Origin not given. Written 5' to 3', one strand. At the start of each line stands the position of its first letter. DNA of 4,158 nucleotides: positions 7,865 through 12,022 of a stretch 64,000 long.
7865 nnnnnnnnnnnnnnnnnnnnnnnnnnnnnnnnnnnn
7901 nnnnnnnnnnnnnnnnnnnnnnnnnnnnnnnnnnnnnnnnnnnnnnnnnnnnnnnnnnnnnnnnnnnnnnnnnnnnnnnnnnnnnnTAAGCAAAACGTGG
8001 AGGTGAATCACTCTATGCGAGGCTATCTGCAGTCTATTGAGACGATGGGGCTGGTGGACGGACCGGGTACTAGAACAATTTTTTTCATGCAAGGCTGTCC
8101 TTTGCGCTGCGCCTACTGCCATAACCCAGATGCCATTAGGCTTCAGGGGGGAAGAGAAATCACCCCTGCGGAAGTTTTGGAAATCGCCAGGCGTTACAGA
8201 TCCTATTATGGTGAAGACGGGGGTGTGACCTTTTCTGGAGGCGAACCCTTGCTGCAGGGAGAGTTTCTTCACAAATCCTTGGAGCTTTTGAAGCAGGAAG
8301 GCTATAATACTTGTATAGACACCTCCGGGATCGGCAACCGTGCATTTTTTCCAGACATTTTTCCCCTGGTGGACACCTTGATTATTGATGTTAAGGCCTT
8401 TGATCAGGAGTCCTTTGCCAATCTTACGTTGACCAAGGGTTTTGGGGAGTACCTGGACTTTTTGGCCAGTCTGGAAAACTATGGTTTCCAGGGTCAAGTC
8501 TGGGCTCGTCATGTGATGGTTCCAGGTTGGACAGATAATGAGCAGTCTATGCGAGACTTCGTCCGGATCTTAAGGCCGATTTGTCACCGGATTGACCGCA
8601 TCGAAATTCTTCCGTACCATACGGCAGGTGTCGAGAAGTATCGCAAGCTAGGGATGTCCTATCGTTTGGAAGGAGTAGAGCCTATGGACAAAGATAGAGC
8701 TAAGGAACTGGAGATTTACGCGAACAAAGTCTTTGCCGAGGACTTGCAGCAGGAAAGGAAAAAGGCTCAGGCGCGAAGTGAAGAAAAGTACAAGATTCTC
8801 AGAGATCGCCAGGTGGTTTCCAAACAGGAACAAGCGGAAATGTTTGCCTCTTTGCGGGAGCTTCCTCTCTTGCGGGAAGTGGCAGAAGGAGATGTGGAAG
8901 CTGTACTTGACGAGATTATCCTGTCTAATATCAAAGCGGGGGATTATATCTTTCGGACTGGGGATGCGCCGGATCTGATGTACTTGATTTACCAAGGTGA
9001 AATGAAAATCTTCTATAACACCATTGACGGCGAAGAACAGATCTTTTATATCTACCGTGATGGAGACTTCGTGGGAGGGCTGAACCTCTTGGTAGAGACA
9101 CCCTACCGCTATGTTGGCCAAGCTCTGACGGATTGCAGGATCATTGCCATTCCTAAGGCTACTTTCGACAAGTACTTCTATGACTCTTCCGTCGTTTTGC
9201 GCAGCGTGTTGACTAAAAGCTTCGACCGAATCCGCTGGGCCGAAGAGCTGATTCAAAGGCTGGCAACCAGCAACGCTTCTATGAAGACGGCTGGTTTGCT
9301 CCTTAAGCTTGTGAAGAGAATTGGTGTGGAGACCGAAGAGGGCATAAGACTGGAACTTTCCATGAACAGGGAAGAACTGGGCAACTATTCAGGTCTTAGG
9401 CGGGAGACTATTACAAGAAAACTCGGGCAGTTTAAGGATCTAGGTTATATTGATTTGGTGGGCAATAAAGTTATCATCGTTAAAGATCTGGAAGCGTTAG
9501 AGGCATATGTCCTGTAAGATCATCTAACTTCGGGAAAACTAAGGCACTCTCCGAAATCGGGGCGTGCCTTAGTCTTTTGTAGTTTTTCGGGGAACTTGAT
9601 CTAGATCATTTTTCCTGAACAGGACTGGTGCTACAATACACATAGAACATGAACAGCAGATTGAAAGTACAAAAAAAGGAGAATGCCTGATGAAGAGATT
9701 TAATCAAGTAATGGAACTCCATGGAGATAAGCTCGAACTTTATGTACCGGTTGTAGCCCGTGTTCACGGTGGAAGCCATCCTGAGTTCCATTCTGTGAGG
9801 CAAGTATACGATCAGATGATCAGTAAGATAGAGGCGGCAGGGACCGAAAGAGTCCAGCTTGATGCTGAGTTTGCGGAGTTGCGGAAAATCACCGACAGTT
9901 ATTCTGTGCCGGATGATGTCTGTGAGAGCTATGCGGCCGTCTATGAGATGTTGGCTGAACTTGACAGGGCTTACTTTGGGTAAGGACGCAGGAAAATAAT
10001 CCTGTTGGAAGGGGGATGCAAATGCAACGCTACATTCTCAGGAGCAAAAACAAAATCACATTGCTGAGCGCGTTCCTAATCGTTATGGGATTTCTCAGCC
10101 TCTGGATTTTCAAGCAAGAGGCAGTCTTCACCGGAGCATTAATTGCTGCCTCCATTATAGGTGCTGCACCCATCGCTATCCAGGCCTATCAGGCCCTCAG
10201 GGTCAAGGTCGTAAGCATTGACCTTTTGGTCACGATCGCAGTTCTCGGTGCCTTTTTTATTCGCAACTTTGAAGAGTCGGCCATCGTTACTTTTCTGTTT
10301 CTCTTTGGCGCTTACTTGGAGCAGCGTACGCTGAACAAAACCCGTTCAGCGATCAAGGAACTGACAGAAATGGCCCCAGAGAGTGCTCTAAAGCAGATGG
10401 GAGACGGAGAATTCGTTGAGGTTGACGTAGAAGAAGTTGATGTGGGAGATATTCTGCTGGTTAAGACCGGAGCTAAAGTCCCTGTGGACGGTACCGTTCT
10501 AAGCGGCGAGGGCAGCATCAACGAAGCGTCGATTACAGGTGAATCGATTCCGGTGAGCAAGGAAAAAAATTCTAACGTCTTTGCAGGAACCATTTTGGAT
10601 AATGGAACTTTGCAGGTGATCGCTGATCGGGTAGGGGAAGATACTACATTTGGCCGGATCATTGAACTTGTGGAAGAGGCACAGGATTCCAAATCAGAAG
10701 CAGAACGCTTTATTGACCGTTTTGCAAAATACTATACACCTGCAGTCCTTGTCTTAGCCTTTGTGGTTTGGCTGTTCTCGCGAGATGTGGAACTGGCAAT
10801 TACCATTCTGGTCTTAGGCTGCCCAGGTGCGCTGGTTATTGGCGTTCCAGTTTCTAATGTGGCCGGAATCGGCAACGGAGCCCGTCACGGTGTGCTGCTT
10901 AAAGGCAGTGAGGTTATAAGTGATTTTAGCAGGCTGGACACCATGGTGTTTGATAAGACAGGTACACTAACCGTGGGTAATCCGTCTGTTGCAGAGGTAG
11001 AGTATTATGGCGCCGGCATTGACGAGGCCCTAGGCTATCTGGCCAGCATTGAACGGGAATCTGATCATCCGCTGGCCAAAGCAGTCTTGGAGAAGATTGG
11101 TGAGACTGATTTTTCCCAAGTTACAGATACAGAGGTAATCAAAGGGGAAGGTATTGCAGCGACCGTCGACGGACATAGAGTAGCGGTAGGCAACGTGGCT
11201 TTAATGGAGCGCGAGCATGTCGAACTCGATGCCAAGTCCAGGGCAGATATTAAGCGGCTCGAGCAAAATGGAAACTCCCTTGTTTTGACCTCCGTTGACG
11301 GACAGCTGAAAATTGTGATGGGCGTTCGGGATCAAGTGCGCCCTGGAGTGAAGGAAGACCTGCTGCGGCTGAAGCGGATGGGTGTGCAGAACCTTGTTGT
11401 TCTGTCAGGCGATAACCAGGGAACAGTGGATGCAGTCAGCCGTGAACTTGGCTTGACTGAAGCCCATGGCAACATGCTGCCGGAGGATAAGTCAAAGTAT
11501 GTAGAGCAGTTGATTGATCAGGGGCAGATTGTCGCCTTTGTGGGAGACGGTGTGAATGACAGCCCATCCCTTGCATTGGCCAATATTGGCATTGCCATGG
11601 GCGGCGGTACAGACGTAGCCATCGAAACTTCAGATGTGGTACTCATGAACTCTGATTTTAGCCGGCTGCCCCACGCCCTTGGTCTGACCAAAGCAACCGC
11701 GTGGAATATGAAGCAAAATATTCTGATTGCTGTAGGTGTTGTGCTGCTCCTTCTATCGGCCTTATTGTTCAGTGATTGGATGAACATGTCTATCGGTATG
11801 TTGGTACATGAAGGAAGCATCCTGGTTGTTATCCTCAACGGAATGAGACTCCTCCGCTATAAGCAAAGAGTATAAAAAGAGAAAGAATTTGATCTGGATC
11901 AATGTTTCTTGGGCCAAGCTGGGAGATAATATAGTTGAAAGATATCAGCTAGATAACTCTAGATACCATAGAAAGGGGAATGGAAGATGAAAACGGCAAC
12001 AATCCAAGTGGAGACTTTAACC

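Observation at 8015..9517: PFL-activating radical-SAM enzyme fused in frame to a complete Crp/Fnr-type transcription factor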

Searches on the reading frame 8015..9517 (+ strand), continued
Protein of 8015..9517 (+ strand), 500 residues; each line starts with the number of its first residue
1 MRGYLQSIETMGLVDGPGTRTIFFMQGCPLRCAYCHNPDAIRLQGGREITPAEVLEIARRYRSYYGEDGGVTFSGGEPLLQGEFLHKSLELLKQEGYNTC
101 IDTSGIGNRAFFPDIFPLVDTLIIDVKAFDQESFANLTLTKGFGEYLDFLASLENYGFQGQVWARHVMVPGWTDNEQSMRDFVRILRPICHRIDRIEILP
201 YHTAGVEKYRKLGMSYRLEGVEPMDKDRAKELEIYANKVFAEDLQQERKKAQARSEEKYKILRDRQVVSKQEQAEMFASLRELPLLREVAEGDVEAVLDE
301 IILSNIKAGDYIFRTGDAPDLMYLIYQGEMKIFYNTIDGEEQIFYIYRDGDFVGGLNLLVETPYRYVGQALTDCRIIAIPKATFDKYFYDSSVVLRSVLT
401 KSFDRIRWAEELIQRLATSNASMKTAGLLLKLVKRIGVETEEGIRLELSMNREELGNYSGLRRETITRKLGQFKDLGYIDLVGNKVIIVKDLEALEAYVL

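Call 63: predict_structure(alignment_id=A4)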
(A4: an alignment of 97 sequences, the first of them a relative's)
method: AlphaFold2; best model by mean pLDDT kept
length: 503 residues; sequences in the alignment: 97
mean_pLDDT: 87.3   pTM: 0.54
mean pLDDT of the five models: 87.3, 84.0, 83.6, 82.5, 82.0
residues with pLDDT >= 90: 255; 70-90: 219; 50-70: 17; < 50: 12
segments of 3 or more residues with pLDDT < 50: 1-5, 260-266
pLDDT, mean of each block of 10 residues (from residue 1): 65 90 89 93 90 95 95 88 94 98 96 97 98 94 94 97 95 95 97 93 94 92 92 96 89 62 54 84 82 79 87 89 91 87 77 87 87 91 89 84 78 75 81 85 86 72 77 88 89 89 78
secondary structure, 60 per line:
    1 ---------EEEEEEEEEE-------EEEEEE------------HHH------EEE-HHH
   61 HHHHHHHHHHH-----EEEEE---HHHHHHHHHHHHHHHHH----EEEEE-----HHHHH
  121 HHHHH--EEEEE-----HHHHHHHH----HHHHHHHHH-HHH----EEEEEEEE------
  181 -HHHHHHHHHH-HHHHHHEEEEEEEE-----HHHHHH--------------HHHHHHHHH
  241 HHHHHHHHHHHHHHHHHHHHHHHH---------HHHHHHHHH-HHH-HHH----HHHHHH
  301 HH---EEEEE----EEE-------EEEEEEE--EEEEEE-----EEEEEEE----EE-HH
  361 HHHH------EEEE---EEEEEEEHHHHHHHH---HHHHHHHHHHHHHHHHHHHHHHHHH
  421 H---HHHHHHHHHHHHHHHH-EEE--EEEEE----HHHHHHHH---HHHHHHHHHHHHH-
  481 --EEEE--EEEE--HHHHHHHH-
elements in order: E10-19 E27-32 E54-56 H58-71 E77-81 H85-101 E106-110 H116-125 E128-132 H138-145 H150-158 E167-174 H182-191 H193-198 E199-206 H212-217 H232-264 H274-282 H295-302 E306-310 E315-317 E325-331 E334-339 E345-351 H359-364 E371-374 E378-384 H385-392 H396-421 H425-440 E442-444 E447-451 H456-463 H467-479 E483-486 E489-492 H495-502

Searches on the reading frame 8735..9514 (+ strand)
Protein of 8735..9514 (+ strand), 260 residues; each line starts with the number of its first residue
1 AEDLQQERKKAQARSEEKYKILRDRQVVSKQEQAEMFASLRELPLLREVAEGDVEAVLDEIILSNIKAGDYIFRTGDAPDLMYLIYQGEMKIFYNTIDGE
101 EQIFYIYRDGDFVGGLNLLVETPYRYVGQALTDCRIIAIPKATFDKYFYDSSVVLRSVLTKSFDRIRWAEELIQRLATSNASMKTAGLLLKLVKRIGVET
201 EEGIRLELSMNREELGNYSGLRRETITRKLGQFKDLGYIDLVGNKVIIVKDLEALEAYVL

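Call 4: search_protein_families(library=ncbifam, proteins=[window:8840-9514:+], max_evalue=0.01)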
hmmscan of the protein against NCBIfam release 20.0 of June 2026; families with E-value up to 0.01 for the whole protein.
window:8840-9514:+ (225 aa): 13 families
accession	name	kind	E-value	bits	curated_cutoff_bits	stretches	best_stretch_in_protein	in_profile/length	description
NF008365.0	PRK11161.1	subfamily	1.3e-22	80.3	228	1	22-221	41-240/250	fumarate/nitrate reduction transcriptional regulator Fnr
NF050806.1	TransRegFixKCaul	equivalog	9.3e-19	67.5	300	1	30-224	27-214/215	transcriptional regulator FixK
NF045989.1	TransRegFnrLRhodb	equivalog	6.5e-16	58.3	300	1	29-221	39-232/245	transcriptional regulator FnrL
NF008732.0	PRK11753.1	equivalog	7e-16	58.3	266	1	17-213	14-210/214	cAMP-activated global transcriptional regulator CRP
TIGR03697.1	NtcA_cyano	equivalog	1.2e-15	57.8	244.95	1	34-216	1-184/193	global nitrogen regulator NtcA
NF053664.1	TransRegPtrACyano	equivalog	6.4e-11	41.9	300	1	47-217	30-193/196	Crp/Fnr family transcriptional regulator PtrA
NF041163.2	encap_f2b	equivalog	7.3e-10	38.5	400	1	3-126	71-195/450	family 2B encapsulin nanocompartment shell protein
NF010499.0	PRK13918.1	equivalog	2.1e-09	37.2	274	1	30-221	16-198/205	CRP/FNR family transcriptional regulator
NF006901.0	PRK09392.1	equivalog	8e-08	31.9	211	1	4-221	8-218/236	transcriptional activator FtrB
NF007707.0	PRK10402.1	subfamily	2.9e-07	30.3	180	1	22-124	27-129/226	transcriptional regulator YeiL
NF052518.1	TransRegLdrP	equivalog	5.5e-06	26.5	300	1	34-222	7-186/195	transcriptional regulator LdrP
TIGR03896.1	cyc_nuc_ocin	subfamily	0.00043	19.7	161.05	1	8-109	143-244/317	bacteriocin-type transport-associated protein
NF050815.1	TransActFtrBCaul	equivalog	0.0015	17.9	300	1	5-117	11-122/251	transcriptional activator FtrB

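Call 9: search_solved_structures(query=window:8735-9514:+, max_evalue=0.001, show_alignments=2)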
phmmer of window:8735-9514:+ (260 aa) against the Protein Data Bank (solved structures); distinct sequences matched with E-value up to 0.001: 99 (the best 60 are shown).
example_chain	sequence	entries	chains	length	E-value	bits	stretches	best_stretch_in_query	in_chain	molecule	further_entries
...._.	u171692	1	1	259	1.1e-18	70.8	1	57-255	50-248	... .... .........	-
9qmc_A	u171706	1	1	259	7.8e-18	68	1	57-255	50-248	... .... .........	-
9qll_A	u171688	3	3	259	7.9e-18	68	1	57-255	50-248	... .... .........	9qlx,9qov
5cvr_A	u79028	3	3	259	7.9e-18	68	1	57-255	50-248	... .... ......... | FNR regulator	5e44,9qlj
8qto_A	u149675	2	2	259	9.3e-18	67.8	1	58-255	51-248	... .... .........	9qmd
9qly_A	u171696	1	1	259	8.3e-17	64.7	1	57-255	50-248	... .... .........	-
3d0s_A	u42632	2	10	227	5.6e-16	62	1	57-255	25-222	TRANSCRIPTIONAL REGULATORY PROTEIN | PROBABLE TRANSCRIPTIONAL REGULATORY PROTEIN (PROBABLY CRP/ FNR-FAMILY)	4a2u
3mzh_A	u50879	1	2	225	5.7e-16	61.9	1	59-255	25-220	PROBABLE TRANSCRIPTIONAL REGULATORY PROTEIN (PROBABLY CRP/FNR-FAMILY)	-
3h3u_A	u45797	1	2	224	5.8e-16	61.9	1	60-255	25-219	PROBABLE TRANSCRIPTIONAL REGULATORY PROTEIN (PROBABLY CRP/FNR-FAMILY)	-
3i54_A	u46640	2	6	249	5.9e-16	61.9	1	53-255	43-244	Transcriptional regulator, Crp/Fnr family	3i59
4cyd_A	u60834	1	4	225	4.8e-14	55.6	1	65-252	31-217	PROBABLE TRANSCRIPTION REGULATOR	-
4byy_A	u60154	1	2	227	4.9e-14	55.6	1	65-252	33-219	TRANSCRIPTIONAL REGULATOR, CRP/FNR FAMILY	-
3r6s_A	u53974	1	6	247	6.3e-14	55.2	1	65-252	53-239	transcription regulator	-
7ets_A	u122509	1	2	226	1.8e-13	53.8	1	45-249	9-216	Crp/Fnr family transcriptional regulator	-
5kbf_A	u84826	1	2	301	2.1e-13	53.5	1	30-151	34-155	CAMP-dependent protein kinase regulatory subunit, putative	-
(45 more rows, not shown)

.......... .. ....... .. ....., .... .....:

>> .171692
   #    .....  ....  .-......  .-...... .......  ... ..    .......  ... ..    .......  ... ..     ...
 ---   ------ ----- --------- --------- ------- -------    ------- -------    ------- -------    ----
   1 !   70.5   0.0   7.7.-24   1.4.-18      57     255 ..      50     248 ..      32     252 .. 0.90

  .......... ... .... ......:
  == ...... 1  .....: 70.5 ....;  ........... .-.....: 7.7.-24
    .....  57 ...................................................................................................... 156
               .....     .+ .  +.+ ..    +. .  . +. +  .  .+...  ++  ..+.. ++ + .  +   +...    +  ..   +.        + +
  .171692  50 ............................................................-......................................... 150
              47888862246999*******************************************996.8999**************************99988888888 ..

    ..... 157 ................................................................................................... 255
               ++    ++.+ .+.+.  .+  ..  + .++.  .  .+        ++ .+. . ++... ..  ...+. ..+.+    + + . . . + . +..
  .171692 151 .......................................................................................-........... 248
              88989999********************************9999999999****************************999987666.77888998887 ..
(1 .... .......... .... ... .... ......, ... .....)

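Call 17: find_related_loci(query=A2, collection=genome_contigs, flank=6000)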
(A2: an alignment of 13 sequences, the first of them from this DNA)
Query A2 (225 aa) in genome_contigs; peptide patterns used: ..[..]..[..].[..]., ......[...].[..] (x = any residue, [..] = any of these).
185 stretches matched a pattern; 131 encode a relative of the query (tblastn E <= 1e-3); the best 80 are kept; 80 distinct loci.
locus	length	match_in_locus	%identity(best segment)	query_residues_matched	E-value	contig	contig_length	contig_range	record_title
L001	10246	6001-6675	96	1-225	4e-143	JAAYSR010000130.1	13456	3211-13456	MAG: Bacillota bacterium isolate AS23ysBPME_360 77260_AS23, whole genome shotgun sequence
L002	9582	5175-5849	91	1-225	7e-138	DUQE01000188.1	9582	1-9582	MAG TPA_asm: Bacillota bacterium isolate AS08sgBPME_382 304066_AS08, whole genome shotgun sequence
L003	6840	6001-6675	89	1-225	1e-135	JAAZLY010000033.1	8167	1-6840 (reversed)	MAG: Bacillota bacterium isolate AS23ysBPME_28 23793_AS23, whole genome shotgun sequence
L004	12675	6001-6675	88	1-225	4e-135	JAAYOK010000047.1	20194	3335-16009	MAG: Bacillota bacterium isolate AS21ysBPME_352 23160_AS21, whole genome shotgun sequence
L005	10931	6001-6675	84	1-225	1e-128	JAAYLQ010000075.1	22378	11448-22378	MAG: Bacillota bacterium isolate AS15tlH2ME_94 33960_AS15, whole genome shotgun sequence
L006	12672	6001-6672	83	1-224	1e-125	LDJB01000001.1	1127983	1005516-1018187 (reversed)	MAG: Peptococcaceae bacterium 1109 scaffold00001, whole genome shotgun sequence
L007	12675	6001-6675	82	1-225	1e-124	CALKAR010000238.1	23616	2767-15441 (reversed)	MAG TPA_asm: uncultured Peptococcaceae bacterium isolate SRR6713631_bin.102_CONCOCT_v1.1_MAG genome assembly, contig: ER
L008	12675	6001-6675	81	1-225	2e-124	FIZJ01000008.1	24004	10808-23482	uncultured Clostridia bacterium genome assembly, contig: 597, whole genome shotgun sequence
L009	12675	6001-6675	84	1-225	1e-123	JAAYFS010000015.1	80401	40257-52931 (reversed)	MAG: Bacillota bacterium isolate AS09scLD_10 100942_AS09, whole genome shotgun sequence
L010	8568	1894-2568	80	1-225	2e-122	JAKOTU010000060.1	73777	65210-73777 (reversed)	MAG: Bacillota bacterium isolate CAAI_maxbin.063_sub k201_508246, whole genome shotgun sequence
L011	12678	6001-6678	84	1-225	5e-123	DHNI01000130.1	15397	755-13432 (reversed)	MAG TPA_asm: Firmicutes bacterium UBA5420 UBA5420_contig_20873, whole genome shotgun sequence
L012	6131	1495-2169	80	1-225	1e-122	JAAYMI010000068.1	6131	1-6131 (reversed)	MAG: Bacillota bacterium isolate AS20ysBPTH_179 34329_AS20, whole genome shotgun sequence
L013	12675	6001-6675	80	1-225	3e-122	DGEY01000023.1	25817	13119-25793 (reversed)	MAG TPA_asm: Firmicutes bacterium UBA3914 UBA3914_contig_826, whole genome shotgun sequence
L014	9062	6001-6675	80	1-225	2e-122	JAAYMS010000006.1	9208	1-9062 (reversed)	MAG: Bacillota bacterium isolate AS20ysBPTH_44 1806_AS20, whole genome shotgun sequence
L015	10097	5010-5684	80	1-225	5e-122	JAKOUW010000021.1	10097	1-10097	MAG: Chloroflexota bacterium isolate JPNG_maxbin.019 k201_441757, whole genome shotgun sequence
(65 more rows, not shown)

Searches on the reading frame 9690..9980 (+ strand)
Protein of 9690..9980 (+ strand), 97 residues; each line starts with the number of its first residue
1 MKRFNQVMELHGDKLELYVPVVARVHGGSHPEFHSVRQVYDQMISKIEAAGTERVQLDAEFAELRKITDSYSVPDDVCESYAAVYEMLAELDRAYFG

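Call 3: search_protein_families(library=pfam, proteins=[window:9690-9980:+], max_evalue=0.01)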
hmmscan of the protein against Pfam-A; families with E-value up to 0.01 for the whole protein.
window:9690-9980:+ (97 aa): 0 families

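Call 52: search_protein_families(library=ncbifam, proteins=[window:9690-9980:+], max_evalue=0.00001)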
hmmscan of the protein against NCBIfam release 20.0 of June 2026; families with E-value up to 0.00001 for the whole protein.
window:9690-9980:+ (97 aa): 2 families
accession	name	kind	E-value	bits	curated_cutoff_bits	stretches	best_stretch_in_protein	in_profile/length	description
TIGR03652.1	FeS_repair_RIC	equivalog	1.9e-11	44.2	204.7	1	48-93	154-199/216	iron-sulfur cluster repair di-iron protein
NF009777.0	PRK13276.1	equivalog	5.7e-06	26.3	259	0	61-94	174-207/224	iron-sulfur cluster repair di-iron protein ScdA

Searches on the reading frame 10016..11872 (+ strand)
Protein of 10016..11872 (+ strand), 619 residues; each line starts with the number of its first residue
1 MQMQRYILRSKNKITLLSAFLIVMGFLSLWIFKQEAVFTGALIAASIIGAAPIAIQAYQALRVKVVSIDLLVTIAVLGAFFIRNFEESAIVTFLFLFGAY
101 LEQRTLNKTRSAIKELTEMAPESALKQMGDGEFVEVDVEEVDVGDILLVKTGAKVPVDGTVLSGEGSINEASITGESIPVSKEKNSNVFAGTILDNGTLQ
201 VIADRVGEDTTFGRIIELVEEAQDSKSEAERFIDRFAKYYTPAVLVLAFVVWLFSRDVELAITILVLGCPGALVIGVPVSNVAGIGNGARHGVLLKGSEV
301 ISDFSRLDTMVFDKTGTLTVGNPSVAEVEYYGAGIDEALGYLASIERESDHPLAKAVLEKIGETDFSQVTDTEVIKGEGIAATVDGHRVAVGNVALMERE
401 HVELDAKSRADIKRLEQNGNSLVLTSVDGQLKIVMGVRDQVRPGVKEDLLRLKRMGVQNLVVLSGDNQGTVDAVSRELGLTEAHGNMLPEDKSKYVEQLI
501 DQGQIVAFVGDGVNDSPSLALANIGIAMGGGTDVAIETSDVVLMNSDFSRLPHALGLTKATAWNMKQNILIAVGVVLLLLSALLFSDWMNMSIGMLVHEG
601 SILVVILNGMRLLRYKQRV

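Call 3: search_protein_families(library=pfam, proteins=[window:10016-11872:+], max_evalue=0.01)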
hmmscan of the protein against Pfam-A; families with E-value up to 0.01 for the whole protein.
window:10016-11872:+ (619 aa): 3 families
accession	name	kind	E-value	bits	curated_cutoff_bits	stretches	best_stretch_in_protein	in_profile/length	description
PF00122.25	E1-E2_ATPase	-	6.8e-51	172.8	28.1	1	119-291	2-181/181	E1-E2 ATPase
PF00702.32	Hydrolase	-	2.1e-29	103.7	26.4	1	308-522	2-190/191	haloacid dehalogenase-like hydrolase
PF08282.18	Hydrolase_3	-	0.0011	19.3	20.9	1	501-545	202-245/255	haloacid dehalogenase-like hydrolase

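Call 52: search_protein_families(library=ncbifam, proteins=[window:10016-11872:+], max_evalue=0.00001)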
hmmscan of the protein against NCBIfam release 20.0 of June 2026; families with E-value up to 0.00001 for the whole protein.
window:10016-11872:+ (619 aa): 19 families
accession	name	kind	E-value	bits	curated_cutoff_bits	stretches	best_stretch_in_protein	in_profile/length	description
TIGR01525.1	ATPase-IB_hvy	subfamily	1.1e-166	556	346.25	1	68-612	1-560/560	heavy metal translocating P-type ATPase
TIGR01512.1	ATPase-IB2_Cd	subfamily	3.9e-141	471.1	313.5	2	68-394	1-304/494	cadmium family heavy metal-translocating P-type ATPase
NF008262.1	PRK11033.1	equivalog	5.2e-126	421.9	1005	1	13-616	125-731/731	zinc/cadmium/mercury/lead-transporting ATPase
TIGR01511.1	ATPase-IB1_Cu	subfamily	5.5e-125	418.3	397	1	51-612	3-541/542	copper-translocating P-type ATPase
NF007952.0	PRK10671.1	equivalog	9.1e-116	388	1316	1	85-616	290-835/838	copper-exporting P-type ATPase CopA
NF033775.1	P_type_ZntA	exception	7.6e-115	384.9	1240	1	20-616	133-732/732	Zn(II)/Cd(II)/Pb(II) translocating P-type ATPase ZntA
TIGR01494.1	ATPase_P-type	subfamily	1.8e-72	244.3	62.3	1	91-593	2-470/478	HAD-IC family P-type ATPase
TIGR01647.1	ATPase-IIIA_H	equivalog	2.7e-50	171.3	615.5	2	68-373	38-354/755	plasma-membrane proton-efflux P-type ATPase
TIGR01497.1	kdpB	equivalog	5.8e-46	156.9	527.9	1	89-551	71-556/675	potassium-transporting ATPase subunit KdpB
TIGR01517.1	ATPase-IIB_Ca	equivalog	1.1e-37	129.7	507.05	2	488-565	612-689/882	calcium-translocating P-type ATPase, PMCA-type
NF010609.0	PRK14010.1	equivalog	1.6e-35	122.4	1323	1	99-551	84-551/673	K(+)-transporting ATPase subunit B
TIGR01116.1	ATPase-IIA1_Ca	equivalog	6.3e-34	117.2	703.4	2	434-570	460-610/799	calcium-translocating P-type ATPase, SERCA-type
TIGR01522.1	ATPase-IIA2_Ca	equivalog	5.1e-32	110.6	798.3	2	488-589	572-674/854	calcium-transporting P-type ATPase, PMR1-type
TIGR01106.1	ATPase-IIC_X-K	subfamily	1.2e-26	92.9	946.1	2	90-328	113-365/997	Na,H/K antiporter P-type ATPase subunit alpha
TIGR01524.1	ATPase-IIIB_Mg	equivalog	3.3e-24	84.8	610.75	2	472-555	571-654/867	magnesium-translocating P-type ATPase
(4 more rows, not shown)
